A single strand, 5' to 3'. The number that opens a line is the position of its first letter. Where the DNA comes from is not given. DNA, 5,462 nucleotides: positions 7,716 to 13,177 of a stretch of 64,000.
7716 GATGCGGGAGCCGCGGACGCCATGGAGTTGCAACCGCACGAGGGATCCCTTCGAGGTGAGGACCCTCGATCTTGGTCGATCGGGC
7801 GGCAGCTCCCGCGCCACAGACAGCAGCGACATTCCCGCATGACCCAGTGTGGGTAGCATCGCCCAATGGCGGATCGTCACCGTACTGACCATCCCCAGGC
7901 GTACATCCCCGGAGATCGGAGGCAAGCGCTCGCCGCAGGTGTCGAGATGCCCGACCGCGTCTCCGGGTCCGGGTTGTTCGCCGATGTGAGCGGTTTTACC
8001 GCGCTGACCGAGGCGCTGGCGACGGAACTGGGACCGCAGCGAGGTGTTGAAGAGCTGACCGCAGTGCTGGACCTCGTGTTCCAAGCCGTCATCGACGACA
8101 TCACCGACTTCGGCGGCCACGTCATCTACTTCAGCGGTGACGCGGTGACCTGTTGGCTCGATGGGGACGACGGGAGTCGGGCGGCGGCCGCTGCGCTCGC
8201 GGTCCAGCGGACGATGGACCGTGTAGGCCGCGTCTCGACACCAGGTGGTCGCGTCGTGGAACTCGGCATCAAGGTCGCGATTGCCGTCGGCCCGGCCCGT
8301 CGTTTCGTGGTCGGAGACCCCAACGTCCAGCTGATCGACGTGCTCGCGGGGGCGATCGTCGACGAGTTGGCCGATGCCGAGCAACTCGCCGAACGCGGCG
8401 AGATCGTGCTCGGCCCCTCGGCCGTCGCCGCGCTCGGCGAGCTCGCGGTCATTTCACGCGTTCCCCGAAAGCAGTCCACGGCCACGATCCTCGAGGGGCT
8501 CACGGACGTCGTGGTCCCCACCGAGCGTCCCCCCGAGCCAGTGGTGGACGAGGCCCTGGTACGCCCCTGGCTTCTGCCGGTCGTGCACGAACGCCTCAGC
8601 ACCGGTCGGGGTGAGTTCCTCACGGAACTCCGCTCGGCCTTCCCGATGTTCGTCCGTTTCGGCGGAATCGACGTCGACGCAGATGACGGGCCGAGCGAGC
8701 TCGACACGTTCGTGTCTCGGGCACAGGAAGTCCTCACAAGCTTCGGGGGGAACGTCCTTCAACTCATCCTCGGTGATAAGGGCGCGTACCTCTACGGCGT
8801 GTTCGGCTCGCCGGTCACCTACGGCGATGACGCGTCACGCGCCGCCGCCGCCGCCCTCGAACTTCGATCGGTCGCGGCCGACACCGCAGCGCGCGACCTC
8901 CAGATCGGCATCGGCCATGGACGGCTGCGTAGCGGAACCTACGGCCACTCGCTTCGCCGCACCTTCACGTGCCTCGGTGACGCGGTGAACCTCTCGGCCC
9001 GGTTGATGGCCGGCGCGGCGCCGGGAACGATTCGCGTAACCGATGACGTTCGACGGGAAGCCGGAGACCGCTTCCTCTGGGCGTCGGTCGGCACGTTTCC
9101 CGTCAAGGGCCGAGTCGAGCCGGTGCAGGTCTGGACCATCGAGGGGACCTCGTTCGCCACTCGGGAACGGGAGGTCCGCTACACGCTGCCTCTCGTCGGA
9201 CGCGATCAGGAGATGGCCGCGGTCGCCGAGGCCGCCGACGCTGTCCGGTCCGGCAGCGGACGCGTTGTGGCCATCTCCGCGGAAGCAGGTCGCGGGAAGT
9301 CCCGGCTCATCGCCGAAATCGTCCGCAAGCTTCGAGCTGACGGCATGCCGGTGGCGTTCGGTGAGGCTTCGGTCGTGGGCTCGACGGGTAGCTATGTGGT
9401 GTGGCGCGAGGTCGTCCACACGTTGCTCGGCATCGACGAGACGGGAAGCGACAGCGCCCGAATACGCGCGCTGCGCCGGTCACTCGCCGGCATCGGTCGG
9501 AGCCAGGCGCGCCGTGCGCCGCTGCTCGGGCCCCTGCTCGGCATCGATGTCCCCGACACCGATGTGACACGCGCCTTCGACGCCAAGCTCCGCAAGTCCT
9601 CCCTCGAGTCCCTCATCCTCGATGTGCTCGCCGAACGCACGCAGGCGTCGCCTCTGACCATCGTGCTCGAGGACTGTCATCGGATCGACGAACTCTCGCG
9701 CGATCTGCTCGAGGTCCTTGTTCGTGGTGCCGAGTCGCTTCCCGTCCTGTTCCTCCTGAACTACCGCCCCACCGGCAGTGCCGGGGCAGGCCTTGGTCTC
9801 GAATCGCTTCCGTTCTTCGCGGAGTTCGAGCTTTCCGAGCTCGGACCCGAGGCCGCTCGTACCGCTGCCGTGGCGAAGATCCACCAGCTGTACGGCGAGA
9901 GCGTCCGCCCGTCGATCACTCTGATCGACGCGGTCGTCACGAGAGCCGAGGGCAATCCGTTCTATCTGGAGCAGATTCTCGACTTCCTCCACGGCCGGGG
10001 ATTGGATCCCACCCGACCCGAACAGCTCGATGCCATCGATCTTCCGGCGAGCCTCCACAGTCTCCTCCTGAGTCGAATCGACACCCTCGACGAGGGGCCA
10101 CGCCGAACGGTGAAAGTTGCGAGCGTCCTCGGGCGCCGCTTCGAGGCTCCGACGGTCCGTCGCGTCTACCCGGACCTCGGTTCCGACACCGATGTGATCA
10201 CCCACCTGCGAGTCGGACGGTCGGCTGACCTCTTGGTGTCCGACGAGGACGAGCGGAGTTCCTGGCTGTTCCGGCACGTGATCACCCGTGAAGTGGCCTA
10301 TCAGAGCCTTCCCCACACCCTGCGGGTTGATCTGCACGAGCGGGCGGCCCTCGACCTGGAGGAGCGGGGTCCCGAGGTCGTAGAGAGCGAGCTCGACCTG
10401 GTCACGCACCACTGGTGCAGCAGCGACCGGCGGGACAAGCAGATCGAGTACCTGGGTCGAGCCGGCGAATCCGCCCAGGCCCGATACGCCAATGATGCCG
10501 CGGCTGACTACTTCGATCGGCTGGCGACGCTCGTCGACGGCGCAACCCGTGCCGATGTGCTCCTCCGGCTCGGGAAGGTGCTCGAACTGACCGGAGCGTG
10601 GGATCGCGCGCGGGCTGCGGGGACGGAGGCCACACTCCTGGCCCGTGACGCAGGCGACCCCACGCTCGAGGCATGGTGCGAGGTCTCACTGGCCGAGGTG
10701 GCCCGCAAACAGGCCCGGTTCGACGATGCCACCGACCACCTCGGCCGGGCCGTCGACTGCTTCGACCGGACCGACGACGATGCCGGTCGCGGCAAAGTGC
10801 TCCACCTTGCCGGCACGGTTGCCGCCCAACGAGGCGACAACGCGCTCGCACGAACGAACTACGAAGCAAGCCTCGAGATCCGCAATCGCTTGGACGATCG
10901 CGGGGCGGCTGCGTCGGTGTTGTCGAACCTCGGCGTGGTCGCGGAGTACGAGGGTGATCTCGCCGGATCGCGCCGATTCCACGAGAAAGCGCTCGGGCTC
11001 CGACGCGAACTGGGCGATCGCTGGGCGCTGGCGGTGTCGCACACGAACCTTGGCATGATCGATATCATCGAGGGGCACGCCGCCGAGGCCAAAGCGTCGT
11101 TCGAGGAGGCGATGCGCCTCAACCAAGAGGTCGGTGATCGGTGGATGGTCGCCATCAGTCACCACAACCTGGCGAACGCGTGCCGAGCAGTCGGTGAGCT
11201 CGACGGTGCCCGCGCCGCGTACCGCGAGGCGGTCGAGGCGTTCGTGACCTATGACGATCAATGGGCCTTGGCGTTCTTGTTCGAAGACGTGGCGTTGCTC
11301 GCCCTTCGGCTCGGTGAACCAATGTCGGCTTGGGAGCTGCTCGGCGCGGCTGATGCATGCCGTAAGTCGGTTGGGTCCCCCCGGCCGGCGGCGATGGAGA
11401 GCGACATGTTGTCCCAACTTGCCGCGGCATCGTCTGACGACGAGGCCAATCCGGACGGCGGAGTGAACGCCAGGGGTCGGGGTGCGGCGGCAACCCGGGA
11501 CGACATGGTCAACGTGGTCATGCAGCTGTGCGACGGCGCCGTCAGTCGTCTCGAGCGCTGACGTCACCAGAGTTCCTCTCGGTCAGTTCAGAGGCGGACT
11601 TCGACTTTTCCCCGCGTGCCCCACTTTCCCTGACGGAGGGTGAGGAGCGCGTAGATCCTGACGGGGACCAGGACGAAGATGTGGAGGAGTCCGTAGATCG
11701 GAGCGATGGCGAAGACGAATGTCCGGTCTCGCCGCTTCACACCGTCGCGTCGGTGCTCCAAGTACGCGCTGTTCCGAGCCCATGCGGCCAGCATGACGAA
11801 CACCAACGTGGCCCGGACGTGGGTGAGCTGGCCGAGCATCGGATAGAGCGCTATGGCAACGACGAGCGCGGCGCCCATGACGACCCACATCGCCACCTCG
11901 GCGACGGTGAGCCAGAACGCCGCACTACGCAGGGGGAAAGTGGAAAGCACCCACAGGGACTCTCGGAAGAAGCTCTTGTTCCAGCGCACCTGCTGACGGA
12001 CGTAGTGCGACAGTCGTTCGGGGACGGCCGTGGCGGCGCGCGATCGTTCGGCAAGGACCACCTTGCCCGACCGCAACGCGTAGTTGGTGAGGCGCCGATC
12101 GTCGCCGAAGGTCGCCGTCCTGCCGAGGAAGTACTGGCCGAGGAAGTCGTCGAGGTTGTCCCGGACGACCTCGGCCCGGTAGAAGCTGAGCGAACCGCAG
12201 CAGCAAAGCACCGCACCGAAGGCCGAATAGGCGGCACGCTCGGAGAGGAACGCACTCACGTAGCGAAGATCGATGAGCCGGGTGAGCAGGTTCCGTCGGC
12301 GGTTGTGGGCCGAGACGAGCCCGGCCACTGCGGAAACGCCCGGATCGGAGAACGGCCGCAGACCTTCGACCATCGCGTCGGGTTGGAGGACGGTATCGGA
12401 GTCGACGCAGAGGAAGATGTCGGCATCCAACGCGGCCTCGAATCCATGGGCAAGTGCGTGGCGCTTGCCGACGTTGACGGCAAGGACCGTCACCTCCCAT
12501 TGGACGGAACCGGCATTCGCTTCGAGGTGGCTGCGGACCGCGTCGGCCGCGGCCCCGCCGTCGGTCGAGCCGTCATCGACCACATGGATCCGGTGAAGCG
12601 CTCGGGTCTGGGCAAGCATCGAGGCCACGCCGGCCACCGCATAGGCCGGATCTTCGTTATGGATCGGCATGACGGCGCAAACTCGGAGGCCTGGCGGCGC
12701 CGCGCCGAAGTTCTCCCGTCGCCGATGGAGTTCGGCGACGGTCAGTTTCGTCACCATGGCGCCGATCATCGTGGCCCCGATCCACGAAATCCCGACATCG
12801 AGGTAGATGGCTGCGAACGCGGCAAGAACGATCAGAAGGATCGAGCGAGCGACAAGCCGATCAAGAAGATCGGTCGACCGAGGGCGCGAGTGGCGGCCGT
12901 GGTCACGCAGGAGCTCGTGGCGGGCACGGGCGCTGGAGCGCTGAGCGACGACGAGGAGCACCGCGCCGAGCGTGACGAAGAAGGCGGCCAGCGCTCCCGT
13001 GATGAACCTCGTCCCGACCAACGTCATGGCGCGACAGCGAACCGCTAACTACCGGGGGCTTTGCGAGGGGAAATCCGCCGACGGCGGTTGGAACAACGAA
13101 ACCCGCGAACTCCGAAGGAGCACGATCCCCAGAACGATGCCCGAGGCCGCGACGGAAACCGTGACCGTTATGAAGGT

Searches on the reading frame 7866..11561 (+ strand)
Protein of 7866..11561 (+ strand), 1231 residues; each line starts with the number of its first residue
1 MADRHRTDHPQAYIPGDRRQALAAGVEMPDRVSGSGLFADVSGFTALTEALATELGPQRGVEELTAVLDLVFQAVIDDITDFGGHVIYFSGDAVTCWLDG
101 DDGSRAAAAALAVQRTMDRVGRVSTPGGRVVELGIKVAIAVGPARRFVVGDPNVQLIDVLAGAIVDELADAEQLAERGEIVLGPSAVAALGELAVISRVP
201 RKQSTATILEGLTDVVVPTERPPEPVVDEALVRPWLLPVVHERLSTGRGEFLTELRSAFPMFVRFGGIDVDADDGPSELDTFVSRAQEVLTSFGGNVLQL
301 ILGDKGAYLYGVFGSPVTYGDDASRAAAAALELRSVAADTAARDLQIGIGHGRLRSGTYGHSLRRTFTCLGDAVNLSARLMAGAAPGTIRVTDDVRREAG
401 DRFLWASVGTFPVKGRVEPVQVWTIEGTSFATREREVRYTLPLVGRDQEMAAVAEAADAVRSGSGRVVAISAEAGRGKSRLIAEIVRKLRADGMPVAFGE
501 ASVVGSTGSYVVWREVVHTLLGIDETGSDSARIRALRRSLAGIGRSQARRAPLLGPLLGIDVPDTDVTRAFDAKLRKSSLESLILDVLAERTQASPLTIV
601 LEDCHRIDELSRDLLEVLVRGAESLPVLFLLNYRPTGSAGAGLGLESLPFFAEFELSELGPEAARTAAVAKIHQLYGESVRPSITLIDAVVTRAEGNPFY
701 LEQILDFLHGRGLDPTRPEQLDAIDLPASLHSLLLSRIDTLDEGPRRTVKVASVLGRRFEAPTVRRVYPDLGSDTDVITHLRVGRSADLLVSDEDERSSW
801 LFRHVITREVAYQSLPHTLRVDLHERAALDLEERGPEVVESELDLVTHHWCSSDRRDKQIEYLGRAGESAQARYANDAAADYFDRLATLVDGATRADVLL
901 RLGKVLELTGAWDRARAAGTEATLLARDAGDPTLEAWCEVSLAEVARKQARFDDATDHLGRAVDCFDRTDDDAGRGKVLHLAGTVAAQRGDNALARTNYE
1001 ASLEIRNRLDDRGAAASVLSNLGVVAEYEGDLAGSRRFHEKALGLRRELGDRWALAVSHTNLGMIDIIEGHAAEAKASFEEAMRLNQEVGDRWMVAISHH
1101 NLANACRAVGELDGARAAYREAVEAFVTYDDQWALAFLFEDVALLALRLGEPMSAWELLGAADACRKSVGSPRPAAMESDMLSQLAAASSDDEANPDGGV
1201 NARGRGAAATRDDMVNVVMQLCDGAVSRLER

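Call 3: search_protein_families(library=pfam, proteins=[window:7866-11561:+], max_evalue=0.01)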
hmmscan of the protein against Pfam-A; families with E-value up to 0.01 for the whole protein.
window:7866-11561:+ (1231 aa): 12 families
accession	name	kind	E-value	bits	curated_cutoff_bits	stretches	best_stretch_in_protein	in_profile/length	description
PF13424.12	TPR_12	-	3.1e-25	88.6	30.1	3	978-1048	5-77/77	Tetratricopeptide repeat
PF13191.12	AAA_16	-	1.4e-18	68.3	32.6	1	442-629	1-166/167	AAA ATPase domain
PF07719.23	TPR_2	-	1.5e-11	43.9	27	1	1098-1124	3-29/34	Tetratricopeptide repeat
PF13181.12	TPR_8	-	1.8e-08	34.3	25.7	0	1058-1087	3-32/34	Tetratricopeptide repeat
PF17874.7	TPR_MalT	-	4.6e-08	33.2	45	1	983-1164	8-189/336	MalT-like TPR region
PF00211.25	Guanylate_cyc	-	6.3e-08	32.9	21.9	1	311-424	63-180/183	Adenylate and Guanylate cyclase catalytic domain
PF00515.34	TPR_1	-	8.3e-07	29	27.8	0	1097-1124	2-29/34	Tetratricopeptide repeat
PF13374.12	TPR_10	-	7.7e-06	26.2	27.5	0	1016-1049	2-35/42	Tetratricopeptide repeat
PF12862.13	ANAPC5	-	0.00055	20.4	23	0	1054-1103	36-85/91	Anaphase-promoting complex subunit 5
PF14938.12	SNAP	-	0.0014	18.6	25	0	1071-1156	89-175/282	Soluble NSF attachment protein, SNAP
PF13176.12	TPR_7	-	0.0026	18.2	27.9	0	1098-1122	1-25/36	Tetratricopeptide repeat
PF09976.15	TPR_21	-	0.0095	16.1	25.5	0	917-1004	94-174/193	Tetratricopeptide repeat-like domain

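Call 5: search_protein_families(library=ncbifam, proteins=[window:7866-11561:+], max_evalue=0.01)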
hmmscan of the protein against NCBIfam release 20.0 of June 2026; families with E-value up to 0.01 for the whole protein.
window:7866-11561:+ (1231 aa): 7 families
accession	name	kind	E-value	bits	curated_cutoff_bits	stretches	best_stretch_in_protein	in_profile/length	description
TIGR03903.1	TOMM_kin_cyc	equivalog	1.5e-56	192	705.75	2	285-886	324-917/1267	TOMM system kinase/cyclase fusion protein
NF041717.1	HaaA_phane_TPR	equivalog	7.7e-29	100.4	1125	1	881-1172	577-868/882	cyclophane-containing RiPP biosynthesis TPR protein HaaT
NF053617.1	SARPRegAfsRStmc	equivalog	1.6e-13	49.5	1430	1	873-1128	713-968/986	SARP-family global regulator AfsR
NF053520.1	HK_Porph_FimS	equivalog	4.3e-11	41.8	600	1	895-1122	43-270/618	sensor histidine kinase FimS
NF002725.1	PRK02603.1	equivalog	9.3e-06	25.8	143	0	967-1058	63-148/173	photosystem I assembly protein Ycf3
NF053720.1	NsdA_fam_reg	subfamily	6.1e-05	22.7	75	1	976-1193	201-425/432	NsdA family TPR-like regulatory protein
TIGR02917.1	PEP_TPR_lipo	equivalog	0.00013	19.9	312.2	1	1056-1125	465-528/899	XrtA/PEP-CTERM system TPR-repeat protein PrsT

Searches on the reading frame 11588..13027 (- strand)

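Call 3: search_protein_families(library=pfam, proteins=[window:11588-13027:-], max_evalue=0.01)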
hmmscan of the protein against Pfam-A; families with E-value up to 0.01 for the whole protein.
window:11588-13027:- (479 aa): 5 families
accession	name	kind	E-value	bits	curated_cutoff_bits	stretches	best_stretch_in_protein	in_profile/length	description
PF13641.12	Glyco_tranf_2_3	-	7.3e-18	65.9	27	1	129-350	15-228/230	Glycosyltransferase like family 2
PF00535.33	Glycos_transf_2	-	1.3e-17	64.7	23.3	1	118-290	2-166/168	Glycosyl transferase family 2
PF13632.12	Glyco_trans_2_3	-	2.8e-13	50.6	27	1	204-414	1-193/198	Glycosyl transferase family group 2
PF03142.21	Chitin_synth_2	-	8.6e-08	31.7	27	1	203-354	203-375/527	Chitin synthase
PF13506.12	Glyco_transf_21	-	9.9e-07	28.8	21.7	1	188-351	18-174/174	Glycosyl transferase family 21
